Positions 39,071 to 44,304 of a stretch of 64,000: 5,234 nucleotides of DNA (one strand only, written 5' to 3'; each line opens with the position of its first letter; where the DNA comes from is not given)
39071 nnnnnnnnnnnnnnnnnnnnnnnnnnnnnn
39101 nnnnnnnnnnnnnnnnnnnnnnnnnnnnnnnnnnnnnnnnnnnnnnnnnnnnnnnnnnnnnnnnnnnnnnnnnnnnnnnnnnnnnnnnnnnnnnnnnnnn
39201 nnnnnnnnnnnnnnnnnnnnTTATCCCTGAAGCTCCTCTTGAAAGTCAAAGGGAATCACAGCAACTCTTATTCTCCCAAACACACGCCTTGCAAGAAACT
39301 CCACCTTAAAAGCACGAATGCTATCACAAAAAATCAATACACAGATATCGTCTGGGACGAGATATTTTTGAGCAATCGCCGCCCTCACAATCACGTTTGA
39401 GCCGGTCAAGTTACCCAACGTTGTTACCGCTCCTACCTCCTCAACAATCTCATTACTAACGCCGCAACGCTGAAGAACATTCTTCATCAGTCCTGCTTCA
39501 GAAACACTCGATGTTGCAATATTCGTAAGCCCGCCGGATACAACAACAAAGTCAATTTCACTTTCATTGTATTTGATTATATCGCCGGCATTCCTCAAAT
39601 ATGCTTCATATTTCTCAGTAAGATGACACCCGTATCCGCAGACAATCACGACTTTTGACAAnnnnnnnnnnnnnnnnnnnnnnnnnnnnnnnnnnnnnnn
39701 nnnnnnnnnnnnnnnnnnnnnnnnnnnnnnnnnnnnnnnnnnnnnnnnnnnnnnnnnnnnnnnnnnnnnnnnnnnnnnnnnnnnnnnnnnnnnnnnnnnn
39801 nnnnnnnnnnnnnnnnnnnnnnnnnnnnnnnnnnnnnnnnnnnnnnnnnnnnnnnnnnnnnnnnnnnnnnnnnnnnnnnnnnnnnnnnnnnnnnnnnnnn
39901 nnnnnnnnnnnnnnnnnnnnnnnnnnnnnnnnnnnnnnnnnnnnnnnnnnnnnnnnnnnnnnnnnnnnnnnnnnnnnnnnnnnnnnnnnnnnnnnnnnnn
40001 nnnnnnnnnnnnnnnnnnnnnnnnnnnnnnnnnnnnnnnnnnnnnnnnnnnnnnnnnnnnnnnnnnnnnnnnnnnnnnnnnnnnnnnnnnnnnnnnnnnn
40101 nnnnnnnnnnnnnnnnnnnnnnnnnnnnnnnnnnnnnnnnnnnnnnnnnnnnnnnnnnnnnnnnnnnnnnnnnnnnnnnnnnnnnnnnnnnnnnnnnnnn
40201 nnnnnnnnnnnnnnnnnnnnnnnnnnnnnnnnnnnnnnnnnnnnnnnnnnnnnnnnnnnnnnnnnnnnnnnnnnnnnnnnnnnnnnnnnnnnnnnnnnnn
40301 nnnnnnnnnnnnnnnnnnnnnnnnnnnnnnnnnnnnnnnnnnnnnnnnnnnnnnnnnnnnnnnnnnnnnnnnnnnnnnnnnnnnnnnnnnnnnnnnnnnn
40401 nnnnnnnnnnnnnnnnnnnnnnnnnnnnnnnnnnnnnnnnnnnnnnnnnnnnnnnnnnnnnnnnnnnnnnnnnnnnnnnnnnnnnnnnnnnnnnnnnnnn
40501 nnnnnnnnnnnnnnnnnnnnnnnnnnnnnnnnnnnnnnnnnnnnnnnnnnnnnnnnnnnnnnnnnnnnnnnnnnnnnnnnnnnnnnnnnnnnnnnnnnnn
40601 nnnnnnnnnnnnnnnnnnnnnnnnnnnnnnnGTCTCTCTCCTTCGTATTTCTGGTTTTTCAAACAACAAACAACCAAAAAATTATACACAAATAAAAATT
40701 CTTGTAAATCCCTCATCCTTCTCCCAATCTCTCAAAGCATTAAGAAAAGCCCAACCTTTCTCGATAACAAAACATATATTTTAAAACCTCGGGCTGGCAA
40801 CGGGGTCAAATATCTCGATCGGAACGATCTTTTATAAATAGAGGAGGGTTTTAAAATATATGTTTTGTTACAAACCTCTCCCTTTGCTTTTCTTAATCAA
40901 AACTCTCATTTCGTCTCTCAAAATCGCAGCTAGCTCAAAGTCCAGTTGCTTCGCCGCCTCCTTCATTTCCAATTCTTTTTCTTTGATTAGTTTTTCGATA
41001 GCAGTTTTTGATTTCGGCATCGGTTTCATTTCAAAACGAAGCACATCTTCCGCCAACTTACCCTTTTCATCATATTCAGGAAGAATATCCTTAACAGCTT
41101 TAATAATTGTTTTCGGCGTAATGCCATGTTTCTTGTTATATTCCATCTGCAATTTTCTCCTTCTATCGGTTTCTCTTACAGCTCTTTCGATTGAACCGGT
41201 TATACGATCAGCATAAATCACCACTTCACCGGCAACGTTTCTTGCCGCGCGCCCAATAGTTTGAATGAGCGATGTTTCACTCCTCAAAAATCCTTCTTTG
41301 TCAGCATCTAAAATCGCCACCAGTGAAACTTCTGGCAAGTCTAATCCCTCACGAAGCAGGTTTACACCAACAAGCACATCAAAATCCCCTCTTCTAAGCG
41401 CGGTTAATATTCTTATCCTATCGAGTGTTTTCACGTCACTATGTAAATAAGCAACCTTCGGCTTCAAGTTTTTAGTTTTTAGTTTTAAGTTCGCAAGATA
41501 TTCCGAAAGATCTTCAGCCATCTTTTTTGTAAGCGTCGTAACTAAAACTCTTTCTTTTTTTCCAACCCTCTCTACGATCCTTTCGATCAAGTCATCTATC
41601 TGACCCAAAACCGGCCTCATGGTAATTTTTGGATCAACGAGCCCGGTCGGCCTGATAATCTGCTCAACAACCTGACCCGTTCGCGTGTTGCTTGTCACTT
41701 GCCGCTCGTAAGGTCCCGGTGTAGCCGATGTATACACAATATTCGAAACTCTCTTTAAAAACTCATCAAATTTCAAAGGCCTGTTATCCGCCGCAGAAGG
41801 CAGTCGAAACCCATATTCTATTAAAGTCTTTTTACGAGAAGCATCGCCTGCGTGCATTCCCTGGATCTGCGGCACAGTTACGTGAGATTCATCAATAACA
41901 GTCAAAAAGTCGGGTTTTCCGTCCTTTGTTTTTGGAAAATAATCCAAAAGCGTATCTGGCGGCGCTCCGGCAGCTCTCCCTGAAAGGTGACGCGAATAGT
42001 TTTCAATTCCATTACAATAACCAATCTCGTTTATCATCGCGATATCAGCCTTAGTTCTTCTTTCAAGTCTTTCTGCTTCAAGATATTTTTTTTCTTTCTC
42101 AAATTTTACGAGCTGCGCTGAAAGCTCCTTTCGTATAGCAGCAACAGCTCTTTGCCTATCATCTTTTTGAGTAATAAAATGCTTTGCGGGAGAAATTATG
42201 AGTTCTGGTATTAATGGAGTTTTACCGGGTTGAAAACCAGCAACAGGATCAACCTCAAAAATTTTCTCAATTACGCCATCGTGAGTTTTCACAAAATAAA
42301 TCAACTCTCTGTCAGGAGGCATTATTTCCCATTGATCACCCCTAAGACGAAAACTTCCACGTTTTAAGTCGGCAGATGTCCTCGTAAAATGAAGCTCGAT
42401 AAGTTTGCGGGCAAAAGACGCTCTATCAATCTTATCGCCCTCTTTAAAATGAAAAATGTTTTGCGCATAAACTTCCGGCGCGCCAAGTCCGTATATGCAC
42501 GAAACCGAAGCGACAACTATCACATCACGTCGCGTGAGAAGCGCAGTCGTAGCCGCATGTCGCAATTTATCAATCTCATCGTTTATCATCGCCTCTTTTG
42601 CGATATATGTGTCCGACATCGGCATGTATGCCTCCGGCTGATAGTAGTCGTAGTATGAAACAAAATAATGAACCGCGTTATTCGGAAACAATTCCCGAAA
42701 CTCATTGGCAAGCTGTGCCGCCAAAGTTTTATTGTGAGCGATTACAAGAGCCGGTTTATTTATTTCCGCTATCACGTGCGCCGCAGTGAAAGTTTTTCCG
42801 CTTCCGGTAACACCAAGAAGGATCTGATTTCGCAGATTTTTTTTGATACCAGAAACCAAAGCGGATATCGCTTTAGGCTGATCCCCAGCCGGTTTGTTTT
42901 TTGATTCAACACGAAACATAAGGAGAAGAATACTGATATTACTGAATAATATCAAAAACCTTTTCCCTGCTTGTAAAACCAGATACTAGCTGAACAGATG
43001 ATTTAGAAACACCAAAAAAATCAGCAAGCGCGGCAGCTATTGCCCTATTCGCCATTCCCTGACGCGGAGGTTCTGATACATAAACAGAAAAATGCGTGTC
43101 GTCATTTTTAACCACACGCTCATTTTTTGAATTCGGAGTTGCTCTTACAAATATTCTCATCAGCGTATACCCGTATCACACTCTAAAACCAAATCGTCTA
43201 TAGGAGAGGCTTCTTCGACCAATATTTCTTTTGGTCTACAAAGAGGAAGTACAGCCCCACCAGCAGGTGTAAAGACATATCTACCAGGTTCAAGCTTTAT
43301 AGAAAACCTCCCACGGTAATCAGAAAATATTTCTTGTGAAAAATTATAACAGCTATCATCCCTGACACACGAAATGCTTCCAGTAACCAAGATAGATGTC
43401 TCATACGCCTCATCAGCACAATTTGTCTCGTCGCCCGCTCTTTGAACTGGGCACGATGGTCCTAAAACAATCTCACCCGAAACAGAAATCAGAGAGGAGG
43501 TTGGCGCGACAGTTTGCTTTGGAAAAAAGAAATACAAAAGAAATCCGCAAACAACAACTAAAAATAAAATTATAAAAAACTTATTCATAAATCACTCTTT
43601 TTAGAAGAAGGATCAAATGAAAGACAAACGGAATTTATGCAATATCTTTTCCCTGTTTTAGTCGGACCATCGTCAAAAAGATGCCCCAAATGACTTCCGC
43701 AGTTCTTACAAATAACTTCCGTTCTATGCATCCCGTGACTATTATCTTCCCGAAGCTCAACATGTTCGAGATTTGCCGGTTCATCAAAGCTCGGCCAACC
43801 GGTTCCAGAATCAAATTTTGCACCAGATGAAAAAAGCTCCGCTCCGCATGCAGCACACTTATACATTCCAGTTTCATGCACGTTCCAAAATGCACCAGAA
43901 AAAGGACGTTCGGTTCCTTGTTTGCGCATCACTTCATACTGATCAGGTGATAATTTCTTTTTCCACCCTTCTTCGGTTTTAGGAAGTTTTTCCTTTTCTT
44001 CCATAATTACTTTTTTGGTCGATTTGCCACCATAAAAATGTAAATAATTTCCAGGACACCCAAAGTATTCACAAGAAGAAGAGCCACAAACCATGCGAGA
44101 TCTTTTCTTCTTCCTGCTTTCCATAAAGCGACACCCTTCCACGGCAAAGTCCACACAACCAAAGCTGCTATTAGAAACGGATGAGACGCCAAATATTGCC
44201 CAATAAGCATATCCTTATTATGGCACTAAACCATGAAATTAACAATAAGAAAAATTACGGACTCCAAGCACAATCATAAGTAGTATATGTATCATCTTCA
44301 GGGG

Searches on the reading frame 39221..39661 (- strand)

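Call 61: search_protein_families(library=pfam, proteins=[window:39221-39661:-], max_evalue=0.001)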
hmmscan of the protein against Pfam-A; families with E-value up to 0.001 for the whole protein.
window:39221-39661:- (146 aa): 1 family
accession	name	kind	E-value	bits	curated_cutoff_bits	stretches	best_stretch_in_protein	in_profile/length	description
PF02698.23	DUF218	-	1e-08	35.6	27.6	1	4-129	2-104/133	DUF218 domain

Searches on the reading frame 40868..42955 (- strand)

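Call 23: search_protein_families(library=pfam, proteins=[window:40868-42955:-], max_evalue=0.001)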
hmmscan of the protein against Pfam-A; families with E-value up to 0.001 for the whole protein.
window:40868-42955:- (695 aa): 7 families
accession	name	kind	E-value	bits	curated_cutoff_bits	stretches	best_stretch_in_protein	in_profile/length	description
PF12344.14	UvrB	-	2.7e-21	75.6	27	1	581-621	2-42/43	Ultra-violet resistance protein B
PF00271.37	Helicase_C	-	6.3e-20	71.9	23.5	1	456-573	6-109/110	Helicase conserved C-terminal domain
PF17757.6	UvrB_inter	-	5.5e-15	55.7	22.9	1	169-260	2-91/91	UvrB interaction domain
PF04851.21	ResIII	-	8.6e-13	49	22.5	1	25-95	7-82/164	Type III restriction enzyme, res subunit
PF02151.25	UVR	-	6.7e-08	32.5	21.5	1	654-686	1-33/36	UvrB/uvrC motif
PF00270.35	DEAD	-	1.2e-06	28.8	26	1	26-99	4-80/167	DEAD/DEAH box helicase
PF13245.12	AAA_19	-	0.00074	20.1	25.1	0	42-140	12-111/134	AAA domain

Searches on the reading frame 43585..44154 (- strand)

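Call 44: search_protein_families(library=pfam, proteins=[window:43585-44154:-], max_evalue=0.05)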
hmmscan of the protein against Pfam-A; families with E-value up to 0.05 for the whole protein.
window:43585-44154:- (189 aa): 8 families
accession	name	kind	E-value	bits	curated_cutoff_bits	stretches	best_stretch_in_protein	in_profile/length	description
PF01641.26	SelR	-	2e-51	173.3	24.9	1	68-182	1-116/116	SelR domain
PF24046.1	At4g08330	-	0.00072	20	27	1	141-169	73-101/129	At4g08330 beta-tent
PF08271.17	Zn_Ribbon_TF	-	0.0021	18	29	0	144-156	17-29/43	TFIIB zinc-binding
PF13248.11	Zn_ribbon_3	-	0.0031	17.4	27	0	97-114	2-18/26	zinc-ribbon domain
PF03226.21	Yippee-Mis18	-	0.0071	16.9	26.6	1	136-180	48-90/108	Yippee zinc-binding/DNA-binding /Mis18, centromere assembly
PF10058.14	Zn_ribbon_10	-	0.0085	16.3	24.2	1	135-166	11-42/54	ER junction formation factor lunapark, zinc ribbon finger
PF22289.1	DmmA-like_C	-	0.013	15.8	27.4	0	94-108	15-29/44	Dimethylamine monooxygenase subunit DmmA-like, C-terminal domain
PF05077.17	DUF678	-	0.021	15.4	24.1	0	143-160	54-71/74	Protein of unknown function (DUF678)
